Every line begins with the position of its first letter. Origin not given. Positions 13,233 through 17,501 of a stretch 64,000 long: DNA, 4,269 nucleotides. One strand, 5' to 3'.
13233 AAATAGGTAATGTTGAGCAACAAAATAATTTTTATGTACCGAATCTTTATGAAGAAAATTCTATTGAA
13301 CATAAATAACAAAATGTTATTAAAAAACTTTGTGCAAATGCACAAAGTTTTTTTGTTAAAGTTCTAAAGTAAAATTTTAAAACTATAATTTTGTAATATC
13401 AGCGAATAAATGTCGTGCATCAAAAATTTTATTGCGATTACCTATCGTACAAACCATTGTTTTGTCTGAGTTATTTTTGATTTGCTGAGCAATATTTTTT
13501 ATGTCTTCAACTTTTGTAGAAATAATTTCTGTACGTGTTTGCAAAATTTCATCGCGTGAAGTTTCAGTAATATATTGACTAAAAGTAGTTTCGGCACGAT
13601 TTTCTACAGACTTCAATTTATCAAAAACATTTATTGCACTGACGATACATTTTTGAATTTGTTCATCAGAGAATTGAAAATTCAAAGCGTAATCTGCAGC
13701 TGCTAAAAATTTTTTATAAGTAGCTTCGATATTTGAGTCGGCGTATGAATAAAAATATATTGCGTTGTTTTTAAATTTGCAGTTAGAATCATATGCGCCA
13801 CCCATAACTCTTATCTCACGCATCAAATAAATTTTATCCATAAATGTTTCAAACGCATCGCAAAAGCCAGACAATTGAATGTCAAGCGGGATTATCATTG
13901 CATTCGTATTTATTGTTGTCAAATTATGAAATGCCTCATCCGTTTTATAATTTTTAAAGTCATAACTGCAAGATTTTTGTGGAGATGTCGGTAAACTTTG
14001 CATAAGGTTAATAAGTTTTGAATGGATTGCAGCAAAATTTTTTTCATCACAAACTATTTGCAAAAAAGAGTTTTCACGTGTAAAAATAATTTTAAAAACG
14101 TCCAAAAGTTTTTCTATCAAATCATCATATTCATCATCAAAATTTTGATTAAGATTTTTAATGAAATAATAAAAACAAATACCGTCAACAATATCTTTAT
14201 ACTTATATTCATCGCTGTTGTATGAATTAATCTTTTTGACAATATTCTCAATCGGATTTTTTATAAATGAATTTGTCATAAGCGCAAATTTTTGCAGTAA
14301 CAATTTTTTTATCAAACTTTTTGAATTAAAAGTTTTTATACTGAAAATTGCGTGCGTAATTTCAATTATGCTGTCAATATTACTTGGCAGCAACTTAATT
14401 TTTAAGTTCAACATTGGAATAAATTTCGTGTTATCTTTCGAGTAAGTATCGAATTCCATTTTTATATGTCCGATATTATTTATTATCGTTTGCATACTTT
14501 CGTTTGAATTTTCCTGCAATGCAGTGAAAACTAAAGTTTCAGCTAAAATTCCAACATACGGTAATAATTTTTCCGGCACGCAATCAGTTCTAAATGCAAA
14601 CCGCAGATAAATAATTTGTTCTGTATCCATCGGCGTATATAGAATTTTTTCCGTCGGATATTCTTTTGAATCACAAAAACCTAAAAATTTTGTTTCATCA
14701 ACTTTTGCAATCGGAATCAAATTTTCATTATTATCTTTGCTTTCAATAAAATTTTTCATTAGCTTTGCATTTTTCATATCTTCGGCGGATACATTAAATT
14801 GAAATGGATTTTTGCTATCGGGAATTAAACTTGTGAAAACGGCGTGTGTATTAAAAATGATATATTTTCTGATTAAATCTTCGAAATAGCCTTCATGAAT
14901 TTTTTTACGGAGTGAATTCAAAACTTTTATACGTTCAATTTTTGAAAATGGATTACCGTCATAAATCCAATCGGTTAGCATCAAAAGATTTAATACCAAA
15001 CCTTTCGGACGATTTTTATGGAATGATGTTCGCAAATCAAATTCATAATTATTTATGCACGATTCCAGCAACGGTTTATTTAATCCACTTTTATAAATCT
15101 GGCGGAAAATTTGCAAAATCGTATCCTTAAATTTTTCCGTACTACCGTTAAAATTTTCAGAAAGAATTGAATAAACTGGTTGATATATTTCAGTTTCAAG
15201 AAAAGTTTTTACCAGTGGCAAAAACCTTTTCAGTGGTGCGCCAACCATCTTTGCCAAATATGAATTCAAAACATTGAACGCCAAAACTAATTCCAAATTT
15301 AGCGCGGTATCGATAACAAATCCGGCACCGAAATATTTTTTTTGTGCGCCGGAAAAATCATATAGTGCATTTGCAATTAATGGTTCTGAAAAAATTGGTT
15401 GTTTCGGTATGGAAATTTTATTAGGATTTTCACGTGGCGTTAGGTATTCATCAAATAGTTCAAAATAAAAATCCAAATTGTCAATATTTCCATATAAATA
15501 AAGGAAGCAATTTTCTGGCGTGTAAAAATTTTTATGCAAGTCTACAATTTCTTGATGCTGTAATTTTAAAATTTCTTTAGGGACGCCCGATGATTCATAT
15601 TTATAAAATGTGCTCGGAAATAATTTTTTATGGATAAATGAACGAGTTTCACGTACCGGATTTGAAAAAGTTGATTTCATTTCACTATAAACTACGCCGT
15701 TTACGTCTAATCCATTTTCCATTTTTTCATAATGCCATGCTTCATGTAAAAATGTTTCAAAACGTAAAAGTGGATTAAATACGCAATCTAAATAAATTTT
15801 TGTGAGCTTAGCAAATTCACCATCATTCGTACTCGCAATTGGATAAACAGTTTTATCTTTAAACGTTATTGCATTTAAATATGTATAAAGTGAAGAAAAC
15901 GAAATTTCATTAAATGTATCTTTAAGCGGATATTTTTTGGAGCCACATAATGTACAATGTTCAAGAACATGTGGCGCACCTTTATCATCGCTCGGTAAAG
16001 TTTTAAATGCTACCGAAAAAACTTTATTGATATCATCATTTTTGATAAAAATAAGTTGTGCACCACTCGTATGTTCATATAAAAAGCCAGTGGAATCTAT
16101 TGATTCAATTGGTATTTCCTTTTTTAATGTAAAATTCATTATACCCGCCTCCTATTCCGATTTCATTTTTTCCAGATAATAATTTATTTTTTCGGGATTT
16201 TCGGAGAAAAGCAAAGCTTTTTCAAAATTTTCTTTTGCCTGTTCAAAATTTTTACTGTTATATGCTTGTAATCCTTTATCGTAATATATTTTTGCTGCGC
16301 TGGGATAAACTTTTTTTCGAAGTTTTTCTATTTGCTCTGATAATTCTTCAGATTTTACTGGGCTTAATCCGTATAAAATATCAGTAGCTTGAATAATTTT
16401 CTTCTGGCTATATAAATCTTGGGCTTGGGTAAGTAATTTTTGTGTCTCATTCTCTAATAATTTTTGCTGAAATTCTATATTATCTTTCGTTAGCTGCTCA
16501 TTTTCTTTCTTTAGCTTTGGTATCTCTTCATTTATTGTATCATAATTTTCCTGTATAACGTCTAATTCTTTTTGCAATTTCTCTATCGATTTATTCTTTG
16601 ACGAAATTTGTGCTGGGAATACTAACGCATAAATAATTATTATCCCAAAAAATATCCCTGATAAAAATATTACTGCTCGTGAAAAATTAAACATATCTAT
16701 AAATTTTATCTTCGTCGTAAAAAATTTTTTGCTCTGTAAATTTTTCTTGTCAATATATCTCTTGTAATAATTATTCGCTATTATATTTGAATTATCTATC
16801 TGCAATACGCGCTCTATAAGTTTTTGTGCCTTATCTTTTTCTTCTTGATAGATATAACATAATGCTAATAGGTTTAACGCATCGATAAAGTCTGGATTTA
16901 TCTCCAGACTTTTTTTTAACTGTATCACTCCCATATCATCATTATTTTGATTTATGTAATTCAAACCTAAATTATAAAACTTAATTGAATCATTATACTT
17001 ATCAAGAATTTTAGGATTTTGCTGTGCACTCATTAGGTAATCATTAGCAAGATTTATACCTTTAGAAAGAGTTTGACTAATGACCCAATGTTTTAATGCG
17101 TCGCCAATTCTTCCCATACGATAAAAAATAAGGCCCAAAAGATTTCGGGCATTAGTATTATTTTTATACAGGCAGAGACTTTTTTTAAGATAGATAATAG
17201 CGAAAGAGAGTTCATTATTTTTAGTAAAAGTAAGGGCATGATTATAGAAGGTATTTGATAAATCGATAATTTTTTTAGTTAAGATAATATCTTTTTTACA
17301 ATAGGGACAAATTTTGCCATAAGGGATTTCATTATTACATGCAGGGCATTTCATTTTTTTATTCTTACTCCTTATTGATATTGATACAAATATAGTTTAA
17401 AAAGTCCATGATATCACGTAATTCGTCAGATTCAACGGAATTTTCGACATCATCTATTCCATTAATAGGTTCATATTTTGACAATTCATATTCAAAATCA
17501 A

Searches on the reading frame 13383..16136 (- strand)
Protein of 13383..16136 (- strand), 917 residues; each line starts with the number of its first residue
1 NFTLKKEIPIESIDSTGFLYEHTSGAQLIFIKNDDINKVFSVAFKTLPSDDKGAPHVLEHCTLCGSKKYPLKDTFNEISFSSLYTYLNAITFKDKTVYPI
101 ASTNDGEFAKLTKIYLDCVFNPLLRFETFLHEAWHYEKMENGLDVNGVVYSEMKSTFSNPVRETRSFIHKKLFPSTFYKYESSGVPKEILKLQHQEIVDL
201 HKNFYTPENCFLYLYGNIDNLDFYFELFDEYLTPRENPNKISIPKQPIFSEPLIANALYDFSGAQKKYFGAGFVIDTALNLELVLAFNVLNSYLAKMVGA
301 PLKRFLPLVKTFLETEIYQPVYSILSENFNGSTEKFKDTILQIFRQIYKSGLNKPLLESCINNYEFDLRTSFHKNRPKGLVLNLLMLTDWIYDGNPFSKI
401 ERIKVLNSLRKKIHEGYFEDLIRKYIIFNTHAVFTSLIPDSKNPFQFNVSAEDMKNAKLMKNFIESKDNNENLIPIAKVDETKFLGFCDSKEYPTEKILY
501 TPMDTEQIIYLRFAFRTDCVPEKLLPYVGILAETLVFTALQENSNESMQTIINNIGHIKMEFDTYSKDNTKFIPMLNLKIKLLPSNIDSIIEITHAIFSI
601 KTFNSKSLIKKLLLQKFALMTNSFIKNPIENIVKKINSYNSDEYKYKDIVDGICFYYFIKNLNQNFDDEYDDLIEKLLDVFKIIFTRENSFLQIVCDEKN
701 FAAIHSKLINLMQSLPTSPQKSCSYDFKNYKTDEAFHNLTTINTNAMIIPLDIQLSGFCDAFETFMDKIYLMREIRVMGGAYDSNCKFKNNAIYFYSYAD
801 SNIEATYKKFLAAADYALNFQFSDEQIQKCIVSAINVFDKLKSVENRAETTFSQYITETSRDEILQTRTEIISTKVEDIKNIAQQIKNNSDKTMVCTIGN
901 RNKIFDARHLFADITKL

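Call 64: search_protein_families(library=pfam, proteins=[window:13383-16136:-], max_evalue=0.001)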
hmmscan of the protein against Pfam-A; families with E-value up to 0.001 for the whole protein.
window:13383-16136:- (917 aa): 4 families
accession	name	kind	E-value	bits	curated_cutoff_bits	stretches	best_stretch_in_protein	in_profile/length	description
PF22516.1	PreP_C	-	3.6e-22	79.2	27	1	763-900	34-172/173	PreP C-terminal domain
PF08367.16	M16C_assoc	-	7.4e-21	74.9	25.3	1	491-662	78-252/252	Peptidase M16C associated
PF05193.26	Peptidase_M16_C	-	9.5e-08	32.6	23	1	192-302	2-112/181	Peptidase M16 inactive domain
PF00675.25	Peptidase_M16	-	6.4e-06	26.6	22.3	1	49-128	28-104/149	Insulinase (Peptidase family M16)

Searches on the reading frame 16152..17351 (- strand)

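Call 64: search_protein_families(library=pfam, proteins=[window:16152-17351:-], max_evalue=0.001)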
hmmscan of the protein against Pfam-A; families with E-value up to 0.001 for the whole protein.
window:16152-17351:- (399 aa): 11 families
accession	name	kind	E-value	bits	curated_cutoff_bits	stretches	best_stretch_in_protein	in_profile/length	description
PF07719.23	TPR_2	-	2.1e-17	62.2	27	2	157-189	2-34/34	Tetratricopeptide repeat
PF00515.34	TPR_1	-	4.8e-16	58.3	27.8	1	353-382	1-30/34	Tetratricopeptide repeat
PF13181.12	TPR_8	-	4.9e-12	45.4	25.7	0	157-189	2-34/34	Tetratricopeptide repeat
PF14559.12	TPR_19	-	7.5e-09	36.2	25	1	145-187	14-56/68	Tetratricopeptide repeat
PF13424.12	TPR_12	-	2.1e-08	34.6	30.1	0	156-187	45-76/77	Tetratricopeptide repeat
PF13431.12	TPR_17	-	1.4e-07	31.7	24.4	1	146-176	3-33/34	Tetratricopeptide repeat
PF12895.13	ANAPC3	-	6e-06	26.9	27.2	0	148-190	15-56/82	Anaphase-promoting complex, cyclosome, subunit 3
PF23914.1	TPR_CcmH_CycH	-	3.9e-05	24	42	0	120-192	48-123/158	Cytochrome c-type biogenesis protein H TPR domain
PF13176.12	TPR_7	-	0.00013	22.2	27.9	0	158-186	1-29/36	Tetratricopeptide repeat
PF19745.5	FUT8_N_cat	-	0.00015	21.1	27.6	1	237-371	18-145/499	Alpha-(1,6)-fucosyltransferase N- and catalytic domains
PF13374.12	TPR_10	-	0.00069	20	27.5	0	157-185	3-31/42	Tetratricopeptide repeat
